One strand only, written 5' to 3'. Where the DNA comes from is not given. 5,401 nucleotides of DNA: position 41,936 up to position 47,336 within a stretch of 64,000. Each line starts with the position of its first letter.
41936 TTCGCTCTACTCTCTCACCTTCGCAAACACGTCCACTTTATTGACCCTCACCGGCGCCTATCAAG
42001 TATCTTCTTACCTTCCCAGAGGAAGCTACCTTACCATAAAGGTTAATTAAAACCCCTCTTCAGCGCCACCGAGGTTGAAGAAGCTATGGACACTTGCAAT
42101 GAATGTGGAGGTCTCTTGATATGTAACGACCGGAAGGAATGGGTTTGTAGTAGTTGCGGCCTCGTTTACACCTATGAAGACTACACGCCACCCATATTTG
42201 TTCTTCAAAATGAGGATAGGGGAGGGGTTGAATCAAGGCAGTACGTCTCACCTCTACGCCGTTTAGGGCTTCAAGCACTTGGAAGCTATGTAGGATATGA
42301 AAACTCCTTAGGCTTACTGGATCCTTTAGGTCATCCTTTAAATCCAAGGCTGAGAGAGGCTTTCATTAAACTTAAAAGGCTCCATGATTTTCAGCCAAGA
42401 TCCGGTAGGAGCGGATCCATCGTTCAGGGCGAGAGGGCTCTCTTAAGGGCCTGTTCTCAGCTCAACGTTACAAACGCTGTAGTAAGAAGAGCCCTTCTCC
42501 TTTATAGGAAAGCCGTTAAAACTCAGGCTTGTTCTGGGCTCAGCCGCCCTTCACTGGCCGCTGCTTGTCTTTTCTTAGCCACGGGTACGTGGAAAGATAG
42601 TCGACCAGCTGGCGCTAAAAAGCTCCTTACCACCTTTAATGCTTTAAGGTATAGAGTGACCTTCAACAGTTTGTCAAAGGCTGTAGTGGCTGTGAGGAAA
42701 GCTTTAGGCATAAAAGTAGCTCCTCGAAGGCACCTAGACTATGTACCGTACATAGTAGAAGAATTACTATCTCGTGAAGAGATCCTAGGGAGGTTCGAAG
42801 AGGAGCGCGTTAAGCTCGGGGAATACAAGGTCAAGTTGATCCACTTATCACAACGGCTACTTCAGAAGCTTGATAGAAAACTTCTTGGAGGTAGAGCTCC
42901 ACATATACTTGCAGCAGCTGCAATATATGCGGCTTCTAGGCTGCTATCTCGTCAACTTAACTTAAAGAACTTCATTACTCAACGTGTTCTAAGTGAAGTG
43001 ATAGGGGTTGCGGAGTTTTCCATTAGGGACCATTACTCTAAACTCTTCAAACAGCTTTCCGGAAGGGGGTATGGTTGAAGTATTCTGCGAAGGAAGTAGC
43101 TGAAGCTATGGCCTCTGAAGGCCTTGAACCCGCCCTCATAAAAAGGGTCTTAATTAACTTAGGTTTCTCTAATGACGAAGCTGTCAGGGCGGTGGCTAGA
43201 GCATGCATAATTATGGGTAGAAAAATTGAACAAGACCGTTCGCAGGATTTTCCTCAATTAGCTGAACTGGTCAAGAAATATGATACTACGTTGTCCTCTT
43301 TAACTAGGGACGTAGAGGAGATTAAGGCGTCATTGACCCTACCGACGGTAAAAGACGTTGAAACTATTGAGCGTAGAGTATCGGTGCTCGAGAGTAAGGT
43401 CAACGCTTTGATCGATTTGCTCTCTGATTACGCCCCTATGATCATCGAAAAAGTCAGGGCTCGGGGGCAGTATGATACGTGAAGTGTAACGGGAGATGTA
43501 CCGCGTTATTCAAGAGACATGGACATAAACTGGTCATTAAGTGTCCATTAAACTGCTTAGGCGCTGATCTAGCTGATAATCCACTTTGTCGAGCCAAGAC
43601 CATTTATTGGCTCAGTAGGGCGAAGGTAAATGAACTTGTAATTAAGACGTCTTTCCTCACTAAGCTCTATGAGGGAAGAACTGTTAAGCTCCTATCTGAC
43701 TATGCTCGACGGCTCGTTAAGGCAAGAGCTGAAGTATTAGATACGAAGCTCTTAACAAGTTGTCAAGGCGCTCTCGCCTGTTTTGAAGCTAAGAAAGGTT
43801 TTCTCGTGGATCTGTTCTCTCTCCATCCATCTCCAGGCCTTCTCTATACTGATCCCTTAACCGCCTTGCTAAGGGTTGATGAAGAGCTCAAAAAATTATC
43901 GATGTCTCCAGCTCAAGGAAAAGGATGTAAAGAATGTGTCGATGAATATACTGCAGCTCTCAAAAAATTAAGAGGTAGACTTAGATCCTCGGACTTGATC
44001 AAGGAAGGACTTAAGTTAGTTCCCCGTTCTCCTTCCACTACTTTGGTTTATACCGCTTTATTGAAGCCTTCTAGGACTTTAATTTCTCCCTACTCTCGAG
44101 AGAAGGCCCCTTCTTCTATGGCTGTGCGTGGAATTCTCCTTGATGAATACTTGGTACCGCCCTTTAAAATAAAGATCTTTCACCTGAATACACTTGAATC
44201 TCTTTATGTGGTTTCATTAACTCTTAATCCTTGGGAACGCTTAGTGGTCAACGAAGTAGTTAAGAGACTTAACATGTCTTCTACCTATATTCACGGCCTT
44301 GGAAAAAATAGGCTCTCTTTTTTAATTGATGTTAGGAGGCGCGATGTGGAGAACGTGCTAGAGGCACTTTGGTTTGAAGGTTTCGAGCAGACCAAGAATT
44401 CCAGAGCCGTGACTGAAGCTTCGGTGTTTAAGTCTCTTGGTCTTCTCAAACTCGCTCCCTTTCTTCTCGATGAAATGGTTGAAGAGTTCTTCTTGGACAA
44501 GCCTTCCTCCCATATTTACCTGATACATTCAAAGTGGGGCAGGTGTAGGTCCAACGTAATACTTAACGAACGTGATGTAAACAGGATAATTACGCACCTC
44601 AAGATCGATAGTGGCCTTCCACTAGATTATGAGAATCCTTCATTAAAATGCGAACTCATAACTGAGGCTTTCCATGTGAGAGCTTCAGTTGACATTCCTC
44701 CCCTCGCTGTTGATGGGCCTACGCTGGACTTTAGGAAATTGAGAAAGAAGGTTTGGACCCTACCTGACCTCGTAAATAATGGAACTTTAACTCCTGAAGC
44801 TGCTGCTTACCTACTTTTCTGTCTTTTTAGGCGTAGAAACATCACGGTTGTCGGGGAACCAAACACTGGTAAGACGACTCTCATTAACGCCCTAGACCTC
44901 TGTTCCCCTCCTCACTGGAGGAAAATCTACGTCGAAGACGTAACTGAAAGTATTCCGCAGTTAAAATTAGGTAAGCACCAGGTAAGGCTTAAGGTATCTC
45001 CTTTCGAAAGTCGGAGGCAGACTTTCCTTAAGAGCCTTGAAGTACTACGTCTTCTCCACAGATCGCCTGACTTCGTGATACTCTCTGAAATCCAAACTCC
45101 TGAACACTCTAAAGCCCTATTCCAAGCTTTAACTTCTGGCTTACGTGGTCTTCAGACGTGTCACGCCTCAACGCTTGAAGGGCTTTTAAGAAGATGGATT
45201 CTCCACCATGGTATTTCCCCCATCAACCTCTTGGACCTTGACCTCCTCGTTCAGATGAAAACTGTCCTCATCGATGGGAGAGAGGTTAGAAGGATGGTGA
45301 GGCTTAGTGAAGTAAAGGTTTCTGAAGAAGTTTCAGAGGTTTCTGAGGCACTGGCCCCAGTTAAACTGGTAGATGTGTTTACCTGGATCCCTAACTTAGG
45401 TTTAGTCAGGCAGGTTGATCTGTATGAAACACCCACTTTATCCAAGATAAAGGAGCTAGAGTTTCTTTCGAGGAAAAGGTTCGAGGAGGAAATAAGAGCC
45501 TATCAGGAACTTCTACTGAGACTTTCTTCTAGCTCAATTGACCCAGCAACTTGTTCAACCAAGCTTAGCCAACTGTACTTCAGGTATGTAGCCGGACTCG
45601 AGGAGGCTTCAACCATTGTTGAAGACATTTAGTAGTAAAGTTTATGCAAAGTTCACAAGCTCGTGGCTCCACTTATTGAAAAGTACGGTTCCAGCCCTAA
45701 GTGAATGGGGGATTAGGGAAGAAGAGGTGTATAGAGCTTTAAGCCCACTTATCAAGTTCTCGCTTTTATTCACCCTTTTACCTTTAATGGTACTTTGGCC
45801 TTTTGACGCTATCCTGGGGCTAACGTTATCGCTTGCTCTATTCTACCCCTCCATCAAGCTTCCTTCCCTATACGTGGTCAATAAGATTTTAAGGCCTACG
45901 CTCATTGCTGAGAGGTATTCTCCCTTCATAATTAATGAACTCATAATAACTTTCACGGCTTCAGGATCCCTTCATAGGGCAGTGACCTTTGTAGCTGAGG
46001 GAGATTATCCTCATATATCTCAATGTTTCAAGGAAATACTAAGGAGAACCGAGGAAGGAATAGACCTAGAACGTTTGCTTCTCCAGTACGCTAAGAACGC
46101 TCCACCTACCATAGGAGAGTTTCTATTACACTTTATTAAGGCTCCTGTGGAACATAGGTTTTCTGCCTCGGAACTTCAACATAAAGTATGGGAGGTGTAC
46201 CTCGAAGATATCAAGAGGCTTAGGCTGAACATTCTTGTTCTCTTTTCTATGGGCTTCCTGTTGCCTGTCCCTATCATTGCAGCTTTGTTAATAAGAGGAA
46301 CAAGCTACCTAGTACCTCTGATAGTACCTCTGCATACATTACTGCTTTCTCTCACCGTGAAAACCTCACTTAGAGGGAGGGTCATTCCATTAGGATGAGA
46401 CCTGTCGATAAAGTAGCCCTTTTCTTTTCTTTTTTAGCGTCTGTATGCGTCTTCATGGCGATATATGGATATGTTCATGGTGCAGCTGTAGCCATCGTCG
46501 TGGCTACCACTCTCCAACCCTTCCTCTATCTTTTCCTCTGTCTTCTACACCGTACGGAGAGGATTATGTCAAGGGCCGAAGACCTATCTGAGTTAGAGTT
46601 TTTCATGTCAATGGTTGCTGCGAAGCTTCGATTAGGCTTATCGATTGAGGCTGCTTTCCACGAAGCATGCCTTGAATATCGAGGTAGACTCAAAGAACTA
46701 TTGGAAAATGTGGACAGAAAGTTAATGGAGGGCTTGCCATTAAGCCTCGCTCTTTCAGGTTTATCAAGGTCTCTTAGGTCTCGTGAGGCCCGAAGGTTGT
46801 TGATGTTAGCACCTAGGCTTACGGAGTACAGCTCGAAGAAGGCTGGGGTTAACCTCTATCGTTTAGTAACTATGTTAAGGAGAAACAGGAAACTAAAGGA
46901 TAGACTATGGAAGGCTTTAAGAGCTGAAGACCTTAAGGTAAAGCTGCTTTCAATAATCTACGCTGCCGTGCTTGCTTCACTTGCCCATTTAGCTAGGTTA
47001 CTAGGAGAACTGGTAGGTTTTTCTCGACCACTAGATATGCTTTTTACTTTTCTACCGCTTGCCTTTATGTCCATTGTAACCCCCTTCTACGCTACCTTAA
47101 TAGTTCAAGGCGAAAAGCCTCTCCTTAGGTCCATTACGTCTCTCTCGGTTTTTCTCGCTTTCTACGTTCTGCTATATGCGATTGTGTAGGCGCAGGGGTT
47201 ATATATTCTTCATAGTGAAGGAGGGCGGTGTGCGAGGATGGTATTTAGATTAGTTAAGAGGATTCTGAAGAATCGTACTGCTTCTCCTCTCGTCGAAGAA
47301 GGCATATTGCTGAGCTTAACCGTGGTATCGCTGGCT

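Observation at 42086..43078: TFB paralog with intact Zn-ribbon and cyclin core but no recognisable B-reader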

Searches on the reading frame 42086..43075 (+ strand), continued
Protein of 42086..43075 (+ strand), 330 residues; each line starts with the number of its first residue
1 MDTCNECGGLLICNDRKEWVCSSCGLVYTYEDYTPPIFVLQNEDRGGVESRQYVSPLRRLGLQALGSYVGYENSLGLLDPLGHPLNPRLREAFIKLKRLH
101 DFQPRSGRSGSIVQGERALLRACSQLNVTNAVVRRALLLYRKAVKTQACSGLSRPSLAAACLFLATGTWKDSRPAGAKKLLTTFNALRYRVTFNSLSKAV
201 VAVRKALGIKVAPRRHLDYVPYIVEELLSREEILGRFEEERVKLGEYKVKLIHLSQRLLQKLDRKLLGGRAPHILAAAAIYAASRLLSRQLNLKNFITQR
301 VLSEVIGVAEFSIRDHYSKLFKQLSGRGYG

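Call 73: list_cluster_members(proteins=[P0123, P0149, P0084, P0094, P0114, P0070, P0075, P0102, P0129, P0054])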
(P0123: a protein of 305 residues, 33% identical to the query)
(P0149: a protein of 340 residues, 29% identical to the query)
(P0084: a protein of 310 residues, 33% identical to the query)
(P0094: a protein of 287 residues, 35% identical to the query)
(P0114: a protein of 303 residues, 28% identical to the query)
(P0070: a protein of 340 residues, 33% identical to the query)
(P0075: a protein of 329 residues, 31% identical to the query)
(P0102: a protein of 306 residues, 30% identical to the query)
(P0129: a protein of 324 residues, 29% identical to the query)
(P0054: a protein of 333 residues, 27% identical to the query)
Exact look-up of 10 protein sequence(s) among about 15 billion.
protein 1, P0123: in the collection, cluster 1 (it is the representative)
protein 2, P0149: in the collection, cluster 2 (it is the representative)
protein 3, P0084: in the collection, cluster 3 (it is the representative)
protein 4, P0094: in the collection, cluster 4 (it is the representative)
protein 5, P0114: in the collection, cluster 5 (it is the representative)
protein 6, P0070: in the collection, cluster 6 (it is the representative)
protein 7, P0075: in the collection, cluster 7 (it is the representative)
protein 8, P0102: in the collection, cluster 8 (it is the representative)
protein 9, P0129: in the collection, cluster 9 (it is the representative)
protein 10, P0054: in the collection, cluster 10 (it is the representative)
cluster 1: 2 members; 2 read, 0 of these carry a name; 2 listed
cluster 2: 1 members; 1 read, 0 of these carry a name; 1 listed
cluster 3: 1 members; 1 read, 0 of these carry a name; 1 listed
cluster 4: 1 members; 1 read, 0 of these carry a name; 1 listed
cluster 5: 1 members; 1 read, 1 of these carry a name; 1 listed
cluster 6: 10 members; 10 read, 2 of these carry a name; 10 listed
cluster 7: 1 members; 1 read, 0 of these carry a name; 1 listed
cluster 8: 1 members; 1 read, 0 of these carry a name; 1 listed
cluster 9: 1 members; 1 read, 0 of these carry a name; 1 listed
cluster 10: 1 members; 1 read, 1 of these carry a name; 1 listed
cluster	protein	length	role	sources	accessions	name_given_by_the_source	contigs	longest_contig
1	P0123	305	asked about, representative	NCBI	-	-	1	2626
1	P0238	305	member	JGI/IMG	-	-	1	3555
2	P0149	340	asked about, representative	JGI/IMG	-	-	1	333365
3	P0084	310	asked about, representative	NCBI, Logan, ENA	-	-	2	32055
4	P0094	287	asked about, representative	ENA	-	-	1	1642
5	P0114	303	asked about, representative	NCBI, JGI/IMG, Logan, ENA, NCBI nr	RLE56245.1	MAG: hypothetical protein DRJ40_05615 [Thermoprotei archaeon]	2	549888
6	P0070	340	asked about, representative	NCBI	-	-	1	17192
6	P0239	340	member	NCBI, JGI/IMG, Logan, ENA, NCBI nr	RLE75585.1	MAG: hypothetical protein DRZ80_02535 [Thermoprotei archaeon]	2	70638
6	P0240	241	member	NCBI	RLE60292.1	MAG: hypothetical protein DRJ32_03100, partial [Thermoprotei archaeon]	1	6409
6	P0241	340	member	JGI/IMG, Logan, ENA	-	-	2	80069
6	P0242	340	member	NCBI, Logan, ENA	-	-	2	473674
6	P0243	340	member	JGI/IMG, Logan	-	-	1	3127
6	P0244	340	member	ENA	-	-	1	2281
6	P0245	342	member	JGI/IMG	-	-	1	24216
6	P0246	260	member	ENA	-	-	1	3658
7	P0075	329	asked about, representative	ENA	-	-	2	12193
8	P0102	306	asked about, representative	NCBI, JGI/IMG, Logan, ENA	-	-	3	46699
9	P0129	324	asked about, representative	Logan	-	-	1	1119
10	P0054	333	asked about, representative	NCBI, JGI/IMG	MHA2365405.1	MAG: hypothetical protein ACXAC7_15715 [Candidatus Hodarchaeales archaeon] | transcription initiation factor TFIIIB Brf1 subunit/transcription initiation factor TFIIB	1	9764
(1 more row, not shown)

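Call 74: find_encoding_contigs(protein=P0005, flank=8000, max_places=3)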
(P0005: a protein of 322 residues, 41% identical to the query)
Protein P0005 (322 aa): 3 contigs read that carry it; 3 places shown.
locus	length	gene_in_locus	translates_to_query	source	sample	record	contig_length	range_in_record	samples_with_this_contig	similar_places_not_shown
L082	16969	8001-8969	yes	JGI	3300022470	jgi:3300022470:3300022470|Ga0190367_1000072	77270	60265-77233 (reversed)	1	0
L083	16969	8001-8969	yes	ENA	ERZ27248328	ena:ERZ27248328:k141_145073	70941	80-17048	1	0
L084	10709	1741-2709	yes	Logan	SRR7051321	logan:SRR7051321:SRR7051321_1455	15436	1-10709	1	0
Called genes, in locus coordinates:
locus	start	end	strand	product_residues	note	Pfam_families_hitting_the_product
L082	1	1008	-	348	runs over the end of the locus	?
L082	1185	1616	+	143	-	PF01423:LSM (weak), PF14894:Lsm_C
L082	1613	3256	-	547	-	PF01702:TGT, PF17884:DUF5591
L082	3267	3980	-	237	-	PF09754:PAC2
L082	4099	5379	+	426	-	PF00753:Lactamase_B, PF23023:Anti-Pycsar_Apyc1 (weak), PF16661:Lactamase_B_6 (weak), PF12706:Lactamase_B_2, PF10996:Beta-Casp, PF07521:RMMBL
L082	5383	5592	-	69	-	PF01781:Ribosomal_L38e (weak)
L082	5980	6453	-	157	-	PF01022:HTH_5 (weak), PF12802:MarR_2 (weak), PF13545:HTH_Crp_2 (weak), PF12840:HTH_20 (weak), PF13412:HTH_24 (faint), PF01037:AsnC_trans_reg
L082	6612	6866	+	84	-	PF01918:Alba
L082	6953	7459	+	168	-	-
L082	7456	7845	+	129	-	-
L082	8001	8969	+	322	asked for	PF00382:TFIIB (faint)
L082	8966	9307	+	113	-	-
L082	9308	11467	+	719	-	PF00437:T2SSE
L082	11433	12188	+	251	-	PF00482:T2SSF (faint)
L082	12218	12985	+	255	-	-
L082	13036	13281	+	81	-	-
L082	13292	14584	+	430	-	PF01935:DUF87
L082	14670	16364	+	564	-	PF06733:DEAD_2, PF13307:Helicase_C_2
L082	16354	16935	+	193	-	PF13238:AAA_18, PF13521:AAA_28 (weak), PF20720:nSTAND3 (weak)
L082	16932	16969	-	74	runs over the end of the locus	PF00125:Histone, PF00808:CBFD_NFYB_HMF, PF15511:CENP-T_C (weak), PF15630:CENP-S (weak)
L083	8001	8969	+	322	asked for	PF00382:TFIIB (faint)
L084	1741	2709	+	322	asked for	PF00382:TFIIB (faint)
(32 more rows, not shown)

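Call 75: find_encoding_contigs(protein=P0018, flank=7000, max_places=1)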
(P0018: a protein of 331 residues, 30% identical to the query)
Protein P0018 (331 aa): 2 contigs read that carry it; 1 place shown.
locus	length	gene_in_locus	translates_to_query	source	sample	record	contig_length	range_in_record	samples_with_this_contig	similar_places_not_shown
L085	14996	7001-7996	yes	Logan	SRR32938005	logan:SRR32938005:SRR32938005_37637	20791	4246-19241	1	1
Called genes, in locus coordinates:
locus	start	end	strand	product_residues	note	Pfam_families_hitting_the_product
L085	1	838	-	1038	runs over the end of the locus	PF00270:DEAD, PF00271:Helicase_C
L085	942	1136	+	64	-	PF01781:Ribosomal_L38e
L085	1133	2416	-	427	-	PF00753:Lactamase_B, PF16661:Lactamase_B_6 (weak), PF23023:Anti-Pycsar_Apyc1, PF12706:Lactamase_B_2, PF10996:Beta-Casp, PF07521:RMMBL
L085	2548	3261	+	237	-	PF09754:PAC2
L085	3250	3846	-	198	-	PF02811:PHP, PF13263:PHP_C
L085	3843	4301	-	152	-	-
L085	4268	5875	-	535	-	PF01702:TGT, PF17884:DUF5591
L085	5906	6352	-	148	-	PF14894:Lsm_C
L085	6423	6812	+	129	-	PF16992:RNA_pol_RpbG (weak)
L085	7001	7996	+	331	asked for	PF00134:Cyclin_N (weak), PF00382:TFIIB (faint)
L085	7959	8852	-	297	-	-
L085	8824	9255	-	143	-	-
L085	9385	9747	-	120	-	-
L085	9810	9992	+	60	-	-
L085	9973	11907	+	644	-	PF00437:T2SSE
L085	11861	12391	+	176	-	-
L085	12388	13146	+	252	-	-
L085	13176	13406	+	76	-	-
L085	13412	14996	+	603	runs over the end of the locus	PF01935:DUF87, PF05872:HerA_C (faint), PF10412:TrwB_AAD_bind, PF19044:P-loop_TraG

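Call 76: find_encoding_contigs(protein=P0114, flank=7000, max_places=1)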
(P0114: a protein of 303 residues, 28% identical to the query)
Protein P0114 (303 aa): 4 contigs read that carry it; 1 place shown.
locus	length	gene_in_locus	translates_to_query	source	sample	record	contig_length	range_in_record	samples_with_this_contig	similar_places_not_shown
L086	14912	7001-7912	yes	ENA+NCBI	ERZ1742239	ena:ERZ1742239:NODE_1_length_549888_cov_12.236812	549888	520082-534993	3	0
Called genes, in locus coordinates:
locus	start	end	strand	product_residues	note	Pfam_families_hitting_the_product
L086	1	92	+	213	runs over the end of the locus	PF01470:Peptidase_C15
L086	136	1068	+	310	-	PF00574:CLP_protease (faint), PF01972:SDH_protease (weak), PF25145:NfeD1b_N, PF01343:Peptidase_S49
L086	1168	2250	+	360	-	PF00126:HTH_1, PF12727:PBP_like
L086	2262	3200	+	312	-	PF01368:DHH (weak)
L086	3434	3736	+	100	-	-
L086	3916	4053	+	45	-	-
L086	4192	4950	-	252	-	-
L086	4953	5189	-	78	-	PF11781:Zn_ribbon_RRN7 (weak)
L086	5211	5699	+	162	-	-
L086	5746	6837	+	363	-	PF04055:Radical_SAM, PF13353:Fer4_12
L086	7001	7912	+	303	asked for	PF08271:Zn_Ribbon_TF (weak)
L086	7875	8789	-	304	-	-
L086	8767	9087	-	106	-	-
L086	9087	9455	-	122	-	-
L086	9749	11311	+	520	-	PF00437:T2SSE, PF27713:UCP018868 (weak)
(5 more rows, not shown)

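Call 77: find_encoding_contigs(protein=P0070, flank=7000, max_places=1)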
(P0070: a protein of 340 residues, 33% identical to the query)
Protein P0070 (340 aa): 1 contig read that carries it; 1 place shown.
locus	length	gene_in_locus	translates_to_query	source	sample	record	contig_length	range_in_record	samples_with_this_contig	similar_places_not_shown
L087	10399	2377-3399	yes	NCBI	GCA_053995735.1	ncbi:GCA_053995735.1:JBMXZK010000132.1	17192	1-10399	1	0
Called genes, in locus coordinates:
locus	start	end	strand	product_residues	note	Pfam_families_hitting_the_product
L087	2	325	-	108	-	?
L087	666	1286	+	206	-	PF01988:VIT1 (faint)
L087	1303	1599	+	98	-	PF02680:DUF211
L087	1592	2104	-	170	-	PF01467:CTP_transf_like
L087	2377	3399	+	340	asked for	PF08271:Zn_Ribbon_TF (weak)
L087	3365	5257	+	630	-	PF13401:AAA_22 (faint), PF00437:T2SSE, PF27713:UCP018868 (weak)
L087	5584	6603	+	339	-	-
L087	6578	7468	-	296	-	-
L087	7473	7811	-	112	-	-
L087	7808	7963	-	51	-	-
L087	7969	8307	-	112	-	-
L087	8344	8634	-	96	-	-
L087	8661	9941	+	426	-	PF00753:Lactamase_B, PF23023:Anti-Pycsar_Apyc1 (faint), PF16661:Lactamase_B_6 (faint), PF10996:Beta-Casp, PF07521:RMMBL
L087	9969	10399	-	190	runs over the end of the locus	PF01066:CDP-OH_P_transf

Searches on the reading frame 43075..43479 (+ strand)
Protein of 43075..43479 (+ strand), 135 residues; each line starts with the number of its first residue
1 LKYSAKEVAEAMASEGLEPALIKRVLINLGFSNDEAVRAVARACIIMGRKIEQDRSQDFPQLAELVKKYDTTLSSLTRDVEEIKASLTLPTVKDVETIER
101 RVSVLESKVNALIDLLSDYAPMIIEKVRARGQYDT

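Call 3: search_protein_families(library=pfam, proteins=[window:43075-43479:+], max_evalue=0.01)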
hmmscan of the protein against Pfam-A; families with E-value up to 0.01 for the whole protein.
window:43075-43479:+ (135 aa): 3 families
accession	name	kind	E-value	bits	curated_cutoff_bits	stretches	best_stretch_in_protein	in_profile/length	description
PF23991.1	DUF7310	-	0.0038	18.1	40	0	93-112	37-56/83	Coiled-coil region of unknown function (DUF7310)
PF07499.19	RuvA_C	-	0.0046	17.8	24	0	26-45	10-29/47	RuvA, C-terminal domain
PF13675.11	PilJ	-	0.0059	17.1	26.6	1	50-112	37-98/114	Type IV pili methyl-accepting chemotaxis transducer N-term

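Call 4: search_protein_families(library=ncbifam, proteins=[window:43075-43479:+], max_evalue=0.01)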
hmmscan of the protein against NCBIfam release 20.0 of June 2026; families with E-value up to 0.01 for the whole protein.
window:43075-43479:+ (135 aa): 0 families

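Call 40: search_protein_families(library=pfam, proteins=[window:43075-43479:+], max_evalue=10)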
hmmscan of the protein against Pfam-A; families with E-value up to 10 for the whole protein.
window:43075-43479:+ (135 aa): 16 families
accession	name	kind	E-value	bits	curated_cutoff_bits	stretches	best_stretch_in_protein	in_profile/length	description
PF23991.1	DUF7310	-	0.0038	18.1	40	2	93-112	37-56/83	Coiled-coil region of unknown function (DUF7310)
PF07499.19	RuvA_C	-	0.0046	17.8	24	1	26-45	10-29/47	RuvA, C-terminal domain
PF13675.11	PilJ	-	0.0059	17.1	26.6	1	50-112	37-98/114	Type IV pili methyl-accepting chemotaxis transducer N-term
PF03623.18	Focal_AT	-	0.043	14.2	23.3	1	36-114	14-86/133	Focal adhesion targeting region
PF05531.17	NPV_P10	-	0.056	14.4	29.8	1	55-93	33-74/75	Nucleopolyhedrovirus P10 protein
PF09182.16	PuR_N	-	0.059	13.8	24.6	1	57-98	18-59/70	Bacterial purine repressor, N-terminal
PF20379.3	DUF6674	-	0.064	13.3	28.5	1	52-127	17-93/251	Family of unknown function (DUF6674)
PF16846.10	Cep3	-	0.079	11.9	22.5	1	73-111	253-291/511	Centromere DNA-binding protein complex CBF3 subunit B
PF05597.16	Phasin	-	0.097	13.2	28.8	1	67-112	79-124/126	Poly(hydroxyalcanoate) granule associated protein (phasin)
PF05064.18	Nsp1_C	-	0.1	12.9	24.1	1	54-120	31-96/114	Nsp1-like C-terminal region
PF21982.2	RecX_HTH1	-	0.11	12.9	26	1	3-26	14-37/40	RecX, first three-helix domain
PF10805.13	DUF2730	-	0.12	12.9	24.9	1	57-112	33-82/102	Protein of unknown function (DUF2730)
PF24471.1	KH_DEAH11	-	0.13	12.4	27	1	64-88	17-41/70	DEAH11-like, KH-domain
PF10046.14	BLOC1_2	-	0.15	12.9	33.4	1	66-112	36-84/96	Biogenesis of lysosome-related organelles complex-1 subunit 2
PF06810.17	Phage_scaffold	-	0.18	12.2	35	1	47-109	23-79/170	Phage capsid assembly scaffolding protein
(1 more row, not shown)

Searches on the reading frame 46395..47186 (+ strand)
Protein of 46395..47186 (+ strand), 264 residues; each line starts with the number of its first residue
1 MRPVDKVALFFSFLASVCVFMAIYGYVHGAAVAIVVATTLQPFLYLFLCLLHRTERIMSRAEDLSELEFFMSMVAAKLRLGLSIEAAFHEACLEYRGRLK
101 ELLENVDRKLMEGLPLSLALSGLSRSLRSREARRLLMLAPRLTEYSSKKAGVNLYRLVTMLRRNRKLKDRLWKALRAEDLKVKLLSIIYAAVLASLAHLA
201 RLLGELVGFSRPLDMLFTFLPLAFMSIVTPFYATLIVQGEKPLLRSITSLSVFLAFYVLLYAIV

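Call 11: search_protein_families(library=pfam, proteins=[window:46395-47186:+], max_evalue=0.001)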
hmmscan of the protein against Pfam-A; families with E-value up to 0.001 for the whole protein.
window:46395-47186:+ (264 aa): 0 families

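Call 40: search_protein_families(library=pfam, proteins=[window:46395-47186:+], max_evalue=10)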
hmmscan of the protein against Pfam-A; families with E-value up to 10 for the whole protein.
window:46395-47186:+ (264 aa): 2 families
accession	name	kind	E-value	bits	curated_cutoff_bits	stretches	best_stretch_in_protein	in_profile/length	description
PF00482.28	T2SSF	-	0.0016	18.9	25.2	1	71-175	2-102/125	Type II secretion system (T2SS), protein F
PF10066.14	DUF2304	-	0.0028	18.3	25.5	1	175-236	26-87/106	Uncharacterized conserved protein (DUF2304)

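Call 51: search_protein_families(library=ncbifam, proteins=[window:46395-47186:+], max_evalue=0.01)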
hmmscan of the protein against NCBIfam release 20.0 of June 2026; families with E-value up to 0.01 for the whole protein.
window:46395-47186:+ (264 aa): 0 families
